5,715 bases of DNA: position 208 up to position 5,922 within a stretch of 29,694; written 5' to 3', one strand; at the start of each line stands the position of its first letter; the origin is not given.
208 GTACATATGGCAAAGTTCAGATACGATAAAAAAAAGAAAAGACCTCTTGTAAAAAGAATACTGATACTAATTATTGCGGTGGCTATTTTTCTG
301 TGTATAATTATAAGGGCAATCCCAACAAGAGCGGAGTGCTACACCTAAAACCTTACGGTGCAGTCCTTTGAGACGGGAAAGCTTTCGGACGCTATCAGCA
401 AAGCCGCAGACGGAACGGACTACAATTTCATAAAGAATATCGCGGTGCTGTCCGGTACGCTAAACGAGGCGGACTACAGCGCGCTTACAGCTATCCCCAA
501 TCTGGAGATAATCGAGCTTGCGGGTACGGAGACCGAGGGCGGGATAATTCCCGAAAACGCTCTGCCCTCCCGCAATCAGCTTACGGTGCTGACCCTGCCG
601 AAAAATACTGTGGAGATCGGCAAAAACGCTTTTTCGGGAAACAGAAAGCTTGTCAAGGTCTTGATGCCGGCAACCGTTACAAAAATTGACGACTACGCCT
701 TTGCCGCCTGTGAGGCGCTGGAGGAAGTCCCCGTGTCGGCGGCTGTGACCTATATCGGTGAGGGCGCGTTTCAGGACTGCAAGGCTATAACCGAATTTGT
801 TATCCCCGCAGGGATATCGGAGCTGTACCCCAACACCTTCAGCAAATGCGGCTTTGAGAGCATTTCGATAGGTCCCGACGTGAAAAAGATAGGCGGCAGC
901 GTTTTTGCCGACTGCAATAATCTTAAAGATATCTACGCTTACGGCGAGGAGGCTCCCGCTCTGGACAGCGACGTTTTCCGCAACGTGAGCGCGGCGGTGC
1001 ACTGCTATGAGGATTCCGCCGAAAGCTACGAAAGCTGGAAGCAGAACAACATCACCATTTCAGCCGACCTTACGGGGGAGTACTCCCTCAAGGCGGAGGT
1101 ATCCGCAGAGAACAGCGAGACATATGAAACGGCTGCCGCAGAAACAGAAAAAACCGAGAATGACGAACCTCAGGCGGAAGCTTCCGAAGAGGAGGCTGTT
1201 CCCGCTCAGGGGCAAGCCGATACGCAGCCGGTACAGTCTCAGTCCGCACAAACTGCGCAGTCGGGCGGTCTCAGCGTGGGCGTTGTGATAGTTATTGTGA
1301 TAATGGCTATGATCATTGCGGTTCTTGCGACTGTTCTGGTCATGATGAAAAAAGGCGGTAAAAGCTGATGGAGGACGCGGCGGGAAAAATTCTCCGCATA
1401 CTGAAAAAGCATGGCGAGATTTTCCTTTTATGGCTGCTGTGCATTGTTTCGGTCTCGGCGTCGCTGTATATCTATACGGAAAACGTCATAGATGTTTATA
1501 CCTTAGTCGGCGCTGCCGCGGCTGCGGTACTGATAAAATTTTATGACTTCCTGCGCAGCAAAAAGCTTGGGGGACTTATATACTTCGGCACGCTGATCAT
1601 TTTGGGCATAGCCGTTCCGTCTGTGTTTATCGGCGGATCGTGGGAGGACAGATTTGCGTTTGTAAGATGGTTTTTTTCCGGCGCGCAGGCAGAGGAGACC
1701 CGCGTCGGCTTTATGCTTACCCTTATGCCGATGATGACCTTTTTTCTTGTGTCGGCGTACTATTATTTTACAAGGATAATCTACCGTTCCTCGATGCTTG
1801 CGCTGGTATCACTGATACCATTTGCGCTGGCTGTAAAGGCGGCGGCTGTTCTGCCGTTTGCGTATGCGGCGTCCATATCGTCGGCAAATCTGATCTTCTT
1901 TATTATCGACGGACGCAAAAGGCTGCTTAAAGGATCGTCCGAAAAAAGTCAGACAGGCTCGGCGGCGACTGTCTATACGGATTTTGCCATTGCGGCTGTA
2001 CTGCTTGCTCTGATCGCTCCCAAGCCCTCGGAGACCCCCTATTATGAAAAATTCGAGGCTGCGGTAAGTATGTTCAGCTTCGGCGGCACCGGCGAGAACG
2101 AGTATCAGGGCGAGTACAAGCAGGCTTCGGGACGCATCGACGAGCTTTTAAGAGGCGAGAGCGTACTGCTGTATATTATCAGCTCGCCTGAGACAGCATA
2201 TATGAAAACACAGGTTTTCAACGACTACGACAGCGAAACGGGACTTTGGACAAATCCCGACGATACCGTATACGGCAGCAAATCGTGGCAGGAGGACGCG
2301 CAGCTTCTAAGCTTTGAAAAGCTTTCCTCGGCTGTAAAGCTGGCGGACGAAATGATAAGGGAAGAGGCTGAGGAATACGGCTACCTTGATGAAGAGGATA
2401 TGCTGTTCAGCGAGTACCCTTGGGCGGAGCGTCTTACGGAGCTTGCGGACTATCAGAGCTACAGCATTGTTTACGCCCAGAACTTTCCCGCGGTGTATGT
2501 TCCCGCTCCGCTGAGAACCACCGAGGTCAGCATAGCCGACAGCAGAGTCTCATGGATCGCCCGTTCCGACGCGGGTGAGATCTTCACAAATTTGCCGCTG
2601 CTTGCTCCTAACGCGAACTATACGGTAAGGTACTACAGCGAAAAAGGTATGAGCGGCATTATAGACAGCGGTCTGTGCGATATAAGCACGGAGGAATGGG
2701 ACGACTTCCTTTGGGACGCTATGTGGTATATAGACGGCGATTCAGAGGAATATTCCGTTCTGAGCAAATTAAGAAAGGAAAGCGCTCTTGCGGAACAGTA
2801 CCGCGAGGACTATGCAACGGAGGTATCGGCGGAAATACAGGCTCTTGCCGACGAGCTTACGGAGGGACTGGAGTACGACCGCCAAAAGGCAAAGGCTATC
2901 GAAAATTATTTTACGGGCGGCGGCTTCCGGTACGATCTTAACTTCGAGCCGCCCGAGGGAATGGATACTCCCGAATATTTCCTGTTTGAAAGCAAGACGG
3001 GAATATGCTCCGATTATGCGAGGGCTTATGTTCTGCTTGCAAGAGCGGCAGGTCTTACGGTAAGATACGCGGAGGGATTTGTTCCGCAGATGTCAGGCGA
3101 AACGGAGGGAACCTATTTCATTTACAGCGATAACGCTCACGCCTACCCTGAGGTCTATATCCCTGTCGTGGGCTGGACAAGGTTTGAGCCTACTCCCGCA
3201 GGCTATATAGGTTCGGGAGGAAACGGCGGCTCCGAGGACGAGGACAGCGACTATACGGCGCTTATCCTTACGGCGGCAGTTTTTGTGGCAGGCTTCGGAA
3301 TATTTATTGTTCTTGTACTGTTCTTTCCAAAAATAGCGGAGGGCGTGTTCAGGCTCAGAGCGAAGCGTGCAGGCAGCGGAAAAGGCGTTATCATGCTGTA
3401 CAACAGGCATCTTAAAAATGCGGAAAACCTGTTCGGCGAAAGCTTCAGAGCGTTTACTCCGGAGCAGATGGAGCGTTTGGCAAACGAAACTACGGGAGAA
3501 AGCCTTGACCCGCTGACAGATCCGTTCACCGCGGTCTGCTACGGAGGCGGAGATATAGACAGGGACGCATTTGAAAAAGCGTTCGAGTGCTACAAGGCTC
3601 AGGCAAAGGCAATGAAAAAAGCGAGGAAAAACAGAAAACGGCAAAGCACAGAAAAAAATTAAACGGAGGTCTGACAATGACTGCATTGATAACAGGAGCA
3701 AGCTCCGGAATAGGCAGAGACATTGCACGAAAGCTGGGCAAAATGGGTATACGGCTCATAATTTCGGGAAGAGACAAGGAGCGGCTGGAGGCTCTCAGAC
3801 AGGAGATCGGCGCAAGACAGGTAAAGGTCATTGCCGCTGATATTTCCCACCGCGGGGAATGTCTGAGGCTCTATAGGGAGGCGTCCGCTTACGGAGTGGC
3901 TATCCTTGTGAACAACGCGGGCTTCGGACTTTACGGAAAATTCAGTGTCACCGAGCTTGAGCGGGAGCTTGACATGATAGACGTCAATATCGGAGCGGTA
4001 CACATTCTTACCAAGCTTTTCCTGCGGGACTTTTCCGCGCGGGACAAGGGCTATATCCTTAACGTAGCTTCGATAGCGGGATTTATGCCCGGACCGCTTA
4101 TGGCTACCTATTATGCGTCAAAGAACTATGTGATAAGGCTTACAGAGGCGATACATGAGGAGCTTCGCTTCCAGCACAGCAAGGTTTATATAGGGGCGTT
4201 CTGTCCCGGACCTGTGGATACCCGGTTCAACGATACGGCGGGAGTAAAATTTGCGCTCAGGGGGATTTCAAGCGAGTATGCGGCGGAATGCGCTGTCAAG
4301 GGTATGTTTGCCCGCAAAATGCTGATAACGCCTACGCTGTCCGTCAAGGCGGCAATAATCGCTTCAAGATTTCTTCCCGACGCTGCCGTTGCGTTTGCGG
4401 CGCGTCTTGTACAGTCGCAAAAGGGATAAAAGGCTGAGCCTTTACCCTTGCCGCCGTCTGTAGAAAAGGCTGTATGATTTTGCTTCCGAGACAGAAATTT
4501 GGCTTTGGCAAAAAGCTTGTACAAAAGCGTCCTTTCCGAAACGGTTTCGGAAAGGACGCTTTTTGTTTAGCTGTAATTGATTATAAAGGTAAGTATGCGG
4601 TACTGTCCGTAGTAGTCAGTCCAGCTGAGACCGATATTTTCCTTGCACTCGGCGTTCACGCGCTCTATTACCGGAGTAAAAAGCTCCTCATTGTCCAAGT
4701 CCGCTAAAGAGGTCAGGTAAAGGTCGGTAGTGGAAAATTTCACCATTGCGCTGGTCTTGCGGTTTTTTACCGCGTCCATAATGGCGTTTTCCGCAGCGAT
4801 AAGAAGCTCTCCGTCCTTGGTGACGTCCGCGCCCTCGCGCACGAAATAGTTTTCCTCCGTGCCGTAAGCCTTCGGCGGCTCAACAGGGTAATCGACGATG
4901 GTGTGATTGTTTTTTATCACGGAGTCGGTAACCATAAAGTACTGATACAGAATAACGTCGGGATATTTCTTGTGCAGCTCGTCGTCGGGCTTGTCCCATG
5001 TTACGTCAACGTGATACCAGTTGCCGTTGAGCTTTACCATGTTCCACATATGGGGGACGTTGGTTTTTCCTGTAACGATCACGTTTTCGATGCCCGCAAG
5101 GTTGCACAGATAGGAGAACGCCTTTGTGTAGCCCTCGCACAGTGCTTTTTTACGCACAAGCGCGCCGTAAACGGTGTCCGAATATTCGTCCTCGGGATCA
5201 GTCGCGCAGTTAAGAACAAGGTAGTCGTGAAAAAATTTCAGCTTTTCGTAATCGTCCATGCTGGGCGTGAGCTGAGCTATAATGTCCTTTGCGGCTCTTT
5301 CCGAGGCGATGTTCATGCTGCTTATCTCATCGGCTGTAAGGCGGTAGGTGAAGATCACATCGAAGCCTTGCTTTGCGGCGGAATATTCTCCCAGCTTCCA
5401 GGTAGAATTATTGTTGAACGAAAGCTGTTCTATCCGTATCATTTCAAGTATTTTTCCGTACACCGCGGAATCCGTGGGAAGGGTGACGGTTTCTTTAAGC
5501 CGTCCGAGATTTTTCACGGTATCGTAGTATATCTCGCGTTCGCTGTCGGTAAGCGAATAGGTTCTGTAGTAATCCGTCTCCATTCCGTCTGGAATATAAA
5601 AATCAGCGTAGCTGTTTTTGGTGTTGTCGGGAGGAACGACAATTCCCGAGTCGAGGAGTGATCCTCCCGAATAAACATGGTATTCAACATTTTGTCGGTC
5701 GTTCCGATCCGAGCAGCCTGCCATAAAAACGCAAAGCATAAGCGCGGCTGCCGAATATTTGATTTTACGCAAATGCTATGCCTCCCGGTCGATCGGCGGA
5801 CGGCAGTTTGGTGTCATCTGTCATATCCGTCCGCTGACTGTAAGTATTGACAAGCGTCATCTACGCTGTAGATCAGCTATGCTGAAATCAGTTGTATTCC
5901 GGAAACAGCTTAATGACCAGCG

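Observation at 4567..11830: Five tandem lipoprotein transglutaminase/papain-fold paralogs, all with intact Cys-His-Asp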

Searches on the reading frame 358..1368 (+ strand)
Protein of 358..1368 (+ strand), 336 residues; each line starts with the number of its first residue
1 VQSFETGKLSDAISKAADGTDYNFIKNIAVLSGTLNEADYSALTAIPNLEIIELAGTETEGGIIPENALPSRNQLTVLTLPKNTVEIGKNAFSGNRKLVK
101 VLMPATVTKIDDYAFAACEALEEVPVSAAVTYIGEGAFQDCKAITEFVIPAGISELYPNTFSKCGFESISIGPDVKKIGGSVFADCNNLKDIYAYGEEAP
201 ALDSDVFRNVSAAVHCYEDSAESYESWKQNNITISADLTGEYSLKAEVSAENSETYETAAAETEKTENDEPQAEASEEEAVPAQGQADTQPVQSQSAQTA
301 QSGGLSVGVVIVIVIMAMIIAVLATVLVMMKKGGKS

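Call 8: search_protein_families(library=pfam, proteins=[window:358-1368:+], max_evalue=0.001)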
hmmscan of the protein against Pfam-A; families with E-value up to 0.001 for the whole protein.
window:358-1368:+ (336 aa): 1 family
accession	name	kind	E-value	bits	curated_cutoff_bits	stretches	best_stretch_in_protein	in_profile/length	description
PF13306.12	LRR_5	-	1.2e-58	197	27.7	3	64-190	3-127/127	BspA type Leucine rich repeat region (6 copies)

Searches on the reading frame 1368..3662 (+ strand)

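Call 3: search_protein_families(library=pfam, proteins=[window:1368-3662:+], max_evalue=0.01)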
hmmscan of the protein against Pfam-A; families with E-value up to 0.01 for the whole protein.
window:1368-3662:+ (764 aa): 2 families
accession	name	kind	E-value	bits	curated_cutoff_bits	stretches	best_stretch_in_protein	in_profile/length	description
PF01841.26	Transglut_core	-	2.1e-21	76.6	23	1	492-608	2-108/108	Transglutaminase-like superfamily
PF04473.18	DUF553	-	0.0054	16.6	20.5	0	488-552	17-69/140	Transglutaminase-like domain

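Call 4: search_protein_families(library=ncbifam, proteins=[window:1368-3662:+], max_evalue=0.01)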
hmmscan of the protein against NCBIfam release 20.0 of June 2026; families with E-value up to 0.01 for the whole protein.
window:1368-3662:+ (764 aa): 0 families

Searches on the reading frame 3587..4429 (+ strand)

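Call 8: search_protein_families(library=pfam, proteins=[window:3587-4429:+], max_evalue=0.001)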
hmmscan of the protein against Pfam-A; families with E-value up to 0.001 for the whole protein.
window:3587-4429:+ (280 aa): 3 families
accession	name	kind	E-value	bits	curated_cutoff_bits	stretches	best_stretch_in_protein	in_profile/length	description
PF00106.31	adh_short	-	1.2e-41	142.8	26.6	1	32-216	2-188/195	short chain dehydrogenase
PF13561.12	adh_short_C2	-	2e-21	77.1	27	1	37-218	1-184/236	Enoyl-(Acyl carrier protein) reductase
PF08659.16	KR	-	2.8e-08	34.3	22.6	1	32-182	2-156/180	KR domain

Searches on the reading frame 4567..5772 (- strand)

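Call 3: search_protein_families(library=pfam, proteins=[window:4567-5772:-], max_evalue=0.01)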
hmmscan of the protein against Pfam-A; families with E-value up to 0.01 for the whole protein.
window:4567-5772:- (401 aa): 1 family
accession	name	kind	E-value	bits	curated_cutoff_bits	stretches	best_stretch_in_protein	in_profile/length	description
PF01841.26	Transglut_core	-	1.1e-10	42.1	23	1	169-256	9-107/108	Transglutaminase-like superfamily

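Call 4: search_protein_families(library=ncbifam, proteins=[window:4567-5772:-], max_evalue=0.01)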
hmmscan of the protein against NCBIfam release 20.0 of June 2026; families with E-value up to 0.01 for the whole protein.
window:4567-5772:- (401 aa): 1 family
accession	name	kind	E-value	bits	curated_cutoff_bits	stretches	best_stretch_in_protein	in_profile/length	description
NF045980.1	MAG6410_fam_LP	equivalog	9.3e-26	90.4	450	1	154-317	147-317/622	MAG6410 family transglutaminase-related lipoprotein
